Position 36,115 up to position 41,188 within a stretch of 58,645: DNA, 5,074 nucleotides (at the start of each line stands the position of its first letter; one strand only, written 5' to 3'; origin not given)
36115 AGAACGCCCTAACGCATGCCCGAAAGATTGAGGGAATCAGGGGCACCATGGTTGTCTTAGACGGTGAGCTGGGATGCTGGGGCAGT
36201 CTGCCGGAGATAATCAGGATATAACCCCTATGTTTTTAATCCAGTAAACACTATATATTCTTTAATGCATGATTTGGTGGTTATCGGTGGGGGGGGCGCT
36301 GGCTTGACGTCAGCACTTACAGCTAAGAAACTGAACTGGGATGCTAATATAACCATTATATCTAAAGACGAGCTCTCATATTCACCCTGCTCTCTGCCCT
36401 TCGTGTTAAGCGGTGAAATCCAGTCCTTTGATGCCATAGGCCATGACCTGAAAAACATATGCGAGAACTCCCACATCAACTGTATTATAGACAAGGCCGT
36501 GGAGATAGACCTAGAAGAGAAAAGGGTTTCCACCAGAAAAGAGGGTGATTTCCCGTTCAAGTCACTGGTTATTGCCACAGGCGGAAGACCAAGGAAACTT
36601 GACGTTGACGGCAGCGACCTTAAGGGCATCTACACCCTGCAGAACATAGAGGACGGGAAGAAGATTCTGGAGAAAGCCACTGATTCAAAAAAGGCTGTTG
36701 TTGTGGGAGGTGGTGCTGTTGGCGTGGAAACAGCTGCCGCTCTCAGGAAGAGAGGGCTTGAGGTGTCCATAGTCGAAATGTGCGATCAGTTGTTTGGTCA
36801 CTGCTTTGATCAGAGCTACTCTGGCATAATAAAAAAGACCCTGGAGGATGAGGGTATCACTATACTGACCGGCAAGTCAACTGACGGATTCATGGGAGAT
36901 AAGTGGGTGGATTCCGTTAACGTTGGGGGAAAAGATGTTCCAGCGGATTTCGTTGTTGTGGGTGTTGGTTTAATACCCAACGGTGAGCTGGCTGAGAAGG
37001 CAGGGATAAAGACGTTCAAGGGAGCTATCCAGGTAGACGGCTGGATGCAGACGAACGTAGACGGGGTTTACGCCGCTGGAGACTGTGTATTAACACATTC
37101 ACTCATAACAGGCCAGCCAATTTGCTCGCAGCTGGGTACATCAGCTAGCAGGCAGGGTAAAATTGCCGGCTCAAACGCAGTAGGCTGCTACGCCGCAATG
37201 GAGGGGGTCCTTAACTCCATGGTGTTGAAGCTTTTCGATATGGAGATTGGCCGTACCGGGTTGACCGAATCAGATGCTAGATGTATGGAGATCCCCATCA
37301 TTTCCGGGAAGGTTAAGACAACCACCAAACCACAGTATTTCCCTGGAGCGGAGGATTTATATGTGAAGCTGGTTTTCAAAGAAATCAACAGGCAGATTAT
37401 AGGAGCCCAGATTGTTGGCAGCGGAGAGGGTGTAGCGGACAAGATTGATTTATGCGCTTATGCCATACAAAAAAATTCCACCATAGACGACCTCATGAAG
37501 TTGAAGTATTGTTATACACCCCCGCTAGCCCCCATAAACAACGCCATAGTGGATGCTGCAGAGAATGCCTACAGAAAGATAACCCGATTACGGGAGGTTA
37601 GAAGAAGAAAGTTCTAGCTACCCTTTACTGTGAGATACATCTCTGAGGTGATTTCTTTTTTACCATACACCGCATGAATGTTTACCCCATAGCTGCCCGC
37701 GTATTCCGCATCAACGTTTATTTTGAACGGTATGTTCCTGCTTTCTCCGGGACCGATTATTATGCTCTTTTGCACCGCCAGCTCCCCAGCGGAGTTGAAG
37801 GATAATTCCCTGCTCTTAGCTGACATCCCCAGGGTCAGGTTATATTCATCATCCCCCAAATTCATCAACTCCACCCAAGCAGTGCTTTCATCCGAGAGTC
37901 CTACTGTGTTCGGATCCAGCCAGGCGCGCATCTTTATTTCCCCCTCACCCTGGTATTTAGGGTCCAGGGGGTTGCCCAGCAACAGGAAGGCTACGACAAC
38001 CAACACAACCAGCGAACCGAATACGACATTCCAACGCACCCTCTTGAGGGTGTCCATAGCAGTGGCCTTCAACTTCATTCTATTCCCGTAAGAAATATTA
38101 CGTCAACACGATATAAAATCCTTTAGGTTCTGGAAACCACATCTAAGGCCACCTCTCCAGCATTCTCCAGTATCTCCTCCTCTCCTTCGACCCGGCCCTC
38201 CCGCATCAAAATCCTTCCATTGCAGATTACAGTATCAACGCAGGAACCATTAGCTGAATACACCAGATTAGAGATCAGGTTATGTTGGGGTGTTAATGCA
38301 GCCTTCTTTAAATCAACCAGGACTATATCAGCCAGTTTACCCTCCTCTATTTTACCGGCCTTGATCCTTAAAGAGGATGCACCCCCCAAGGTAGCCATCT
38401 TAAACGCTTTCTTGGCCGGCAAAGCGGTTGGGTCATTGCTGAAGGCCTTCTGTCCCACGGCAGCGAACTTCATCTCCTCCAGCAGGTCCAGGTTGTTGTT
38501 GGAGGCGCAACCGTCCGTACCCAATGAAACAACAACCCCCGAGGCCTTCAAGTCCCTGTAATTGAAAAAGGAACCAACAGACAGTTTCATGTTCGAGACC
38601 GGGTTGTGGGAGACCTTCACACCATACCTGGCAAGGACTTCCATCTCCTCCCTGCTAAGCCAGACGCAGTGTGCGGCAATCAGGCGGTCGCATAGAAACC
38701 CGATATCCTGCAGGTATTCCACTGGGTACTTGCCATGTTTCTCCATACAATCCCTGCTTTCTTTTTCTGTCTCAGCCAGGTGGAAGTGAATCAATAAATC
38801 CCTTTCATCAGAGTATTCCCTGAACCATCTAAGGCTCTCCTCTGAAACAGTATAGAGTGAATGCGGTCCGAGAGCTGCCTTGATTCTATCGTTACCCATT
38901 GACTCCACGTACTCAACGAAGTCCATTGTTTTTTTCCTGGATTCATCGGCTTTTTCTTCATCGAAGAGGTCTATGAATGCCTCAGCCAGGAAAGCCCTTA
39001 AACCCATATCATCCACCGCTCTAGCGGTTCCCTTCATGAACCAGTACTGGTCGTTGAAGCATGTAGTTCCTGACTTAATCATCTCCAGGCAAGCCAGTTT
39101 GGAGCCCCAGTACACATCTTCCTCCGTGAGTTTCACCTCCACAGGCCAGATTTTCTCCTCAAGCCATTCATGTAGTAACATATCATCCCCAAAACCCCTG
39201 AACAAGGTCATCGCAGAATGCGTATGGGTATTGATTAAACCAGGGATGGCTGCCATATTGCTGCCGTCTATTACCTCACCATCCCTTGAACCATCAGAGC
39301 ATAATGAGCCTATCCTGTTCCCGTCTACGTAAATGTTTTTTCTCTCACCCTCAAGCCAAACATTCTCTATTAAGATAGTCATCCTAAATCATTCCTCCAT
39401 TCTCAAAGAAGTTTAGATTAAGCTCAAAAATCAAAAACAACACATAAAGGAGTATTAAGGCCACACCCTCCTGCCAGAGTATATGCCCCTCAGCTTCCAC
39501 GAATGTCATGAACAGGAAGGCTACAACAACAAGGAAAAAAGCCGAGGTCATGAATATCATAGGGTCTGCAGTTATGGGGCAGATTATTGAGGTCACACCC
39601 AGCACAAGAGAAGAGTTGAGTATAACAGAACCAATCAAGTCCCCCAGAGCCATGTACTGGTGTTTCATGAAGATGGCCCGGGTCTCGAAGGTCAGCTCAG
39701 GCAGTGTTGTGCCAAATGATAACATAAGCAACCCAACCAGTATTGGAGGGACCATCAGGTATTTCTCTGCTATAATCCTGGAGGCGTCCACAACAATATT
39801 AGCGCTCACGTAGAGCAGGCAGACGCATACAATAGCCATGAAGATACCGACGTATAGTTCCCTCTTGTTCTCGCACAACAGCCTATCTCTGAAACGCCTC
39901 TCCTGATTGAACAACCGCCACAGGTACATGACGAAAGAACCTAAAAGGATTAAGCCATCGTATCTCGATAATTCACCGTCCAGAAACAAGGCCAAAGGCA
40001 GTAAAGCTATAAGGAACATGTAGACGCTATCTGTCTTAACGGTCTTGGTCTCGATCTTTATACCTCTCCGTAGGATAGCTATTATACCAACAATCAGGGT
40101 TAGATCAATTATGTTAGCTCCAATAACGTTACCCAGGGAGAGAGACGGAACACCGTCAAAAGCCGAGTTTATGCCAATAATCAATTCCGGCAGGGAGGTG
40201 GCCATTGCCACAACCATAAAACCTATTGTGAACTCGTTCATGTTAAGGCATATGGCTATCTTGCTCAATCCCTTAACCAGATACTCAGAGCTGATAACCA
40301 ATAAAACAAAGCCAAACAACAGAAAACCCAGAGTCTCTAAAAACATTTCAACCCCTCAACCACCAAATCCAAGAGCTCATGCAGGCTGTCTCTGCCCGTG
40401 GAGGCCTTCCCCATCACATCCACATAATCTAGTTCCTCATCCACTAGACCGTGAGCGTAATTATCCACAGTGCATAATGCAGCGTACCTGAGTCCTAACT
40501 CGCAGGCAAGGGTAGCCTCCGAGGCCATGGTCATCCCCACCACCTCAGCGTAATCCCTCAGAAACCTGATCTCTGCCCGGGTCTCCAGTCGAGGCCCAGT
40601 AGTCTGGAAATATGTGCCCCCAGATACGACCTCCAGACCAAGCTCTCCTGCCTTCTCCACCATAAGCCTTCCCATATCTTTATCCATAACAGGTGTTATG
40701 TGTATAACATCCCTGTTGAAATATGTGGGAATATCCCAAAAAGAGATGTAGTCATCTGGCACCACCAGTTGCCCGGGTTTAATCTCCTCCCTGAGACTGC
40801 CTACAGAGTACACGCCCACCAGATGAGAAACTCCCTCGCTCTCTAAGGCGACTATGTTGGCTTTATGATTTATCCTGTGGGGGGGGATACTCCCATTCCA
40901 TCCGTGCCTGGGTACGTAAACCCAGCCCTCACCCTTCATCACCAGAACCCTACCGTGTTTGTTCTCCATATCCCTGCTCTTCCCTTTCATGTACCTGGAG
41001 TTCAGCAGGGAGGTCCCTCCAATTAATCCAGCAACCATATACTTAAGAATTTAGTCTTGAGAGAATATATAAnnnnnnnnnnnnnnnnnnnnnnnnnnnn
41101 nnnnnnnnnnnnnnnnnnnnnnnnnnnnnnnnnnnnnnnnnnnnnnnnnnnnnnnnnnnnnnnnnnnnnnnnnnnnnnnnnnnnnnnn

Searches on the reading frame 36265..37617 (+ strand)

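Call 82: search_protein_families(library=pfam, proteins=[window:36265-37617:+], max_evalue=0.00001)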
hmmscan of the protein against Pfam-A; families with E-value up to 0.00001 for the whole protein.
window:36265-37617:+ (450 aa): 9 families
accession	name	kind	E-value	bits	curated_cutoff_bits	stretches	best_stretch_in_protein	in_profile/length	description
PF07992.20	Pyr_redox_2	-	3.8e-61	207.5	26.1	1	3-278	2-278/291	Pyridine nucleotide-disulphide oxidoreductase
PF00070.33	Pyr_redox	-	4.5e-17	62.8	22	1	143-213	1-70/82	Pyridine nucleotide-disulphide oxidoreductase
PF13738.12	Pyr_redox_3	-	4.6e-14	52.8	30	1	79-272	107-305/305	Pyridine nucleotide-disulphide oxidoreductase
PF02852.28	Pyr_redox_dim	-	1.6e-12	48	25.3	1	323-422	6-103/110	Pyridine nucleotide-disulphide oxidoreductase, dimerisation domain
PF00890.30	FAD_binding_2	-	7.6e-10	39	20.4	0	3-36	1-32/414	FAD binding domain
PF01266.30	DAO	-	3.6e-09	37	27.9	0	144-175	2-33/353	FAD dependent oxidoreductase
PF01134.28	GIDA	-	9.8e-09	35.2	22.1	0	3-43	1-41/391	Glucose inhibited division protein A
PF03486.20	HI0933_like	-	1.8e-08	34.6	50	0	143-175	2-34/244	HI0933-like protein Rossmann domain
PF13450.12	NAD_binding_8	-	6.3e-08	33.2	21.9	1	146-192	1-43/68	NAD(P)-binding Rossmann-like domain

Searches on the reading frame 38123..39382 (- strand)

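Call 82: search_protein_families(library=pfam, proteins=[window:38123-39382:-], max_evalue=0.00001)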
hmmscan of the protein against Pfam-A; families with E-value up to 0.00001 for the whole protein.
window:38123-39382:- (419 aa): 2 families
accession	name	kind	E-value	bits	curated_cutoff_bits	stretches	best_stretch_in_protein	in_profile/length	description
PF01979.26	Amidohydro_1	-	1e-76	258.9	25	1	45-391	2-344/345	Amidohydrolase family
PF07969.17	Amidohydro_3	-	1e-14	55.3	29.7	1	228-392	302-471/472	Amidohydrolase family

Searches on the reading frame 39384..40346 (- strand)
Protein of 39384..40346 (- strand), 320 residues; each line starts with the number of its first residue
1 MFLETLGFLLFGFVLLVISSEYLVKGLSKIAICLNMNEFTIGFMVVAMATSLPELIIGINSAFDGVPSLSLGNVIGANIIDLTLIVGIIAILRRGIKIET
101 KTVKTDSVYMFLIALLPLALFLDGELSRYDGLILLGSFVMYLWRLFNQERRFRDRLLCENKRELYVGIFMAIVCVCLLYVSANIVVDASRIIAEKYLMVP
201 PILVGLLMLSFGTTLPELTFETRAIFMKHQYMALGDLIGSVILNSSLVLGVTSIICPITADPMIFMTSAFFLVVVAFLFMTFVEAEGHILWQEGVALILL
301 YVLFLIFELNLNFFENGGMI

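Call 82: search_protein_families(library=pfam, proteins=[window:39384-40346:-], max_evalue=0.00001)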
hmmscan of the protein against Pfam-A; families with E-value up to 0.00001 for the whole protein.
window:39384-40346:- (320 aa): 1 family
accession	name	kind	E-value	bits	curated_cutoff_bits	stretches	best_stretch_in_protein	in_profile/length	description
PF01699.29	Na_Ca_ex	-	2.8e-49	167.4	24.9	2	6-145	3-149/151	Sodium/calcium exchanger protein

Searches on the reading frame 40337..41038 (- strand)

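Call 82: search_protein_families(library=pfam, proteins=[window:40337-41038:-], max_evalue=0.00001)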
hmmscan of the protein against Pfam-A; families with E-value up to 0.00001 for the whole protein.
window:40337-41038:- (233 aa): 1 family
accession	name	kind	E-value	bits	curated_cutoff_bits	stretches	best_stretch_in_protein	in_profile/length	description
PF01048.26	PNP_UDP_1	-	3.1e-33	115.6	25.1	1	36-227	40-232/233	Phosphorylase superfamily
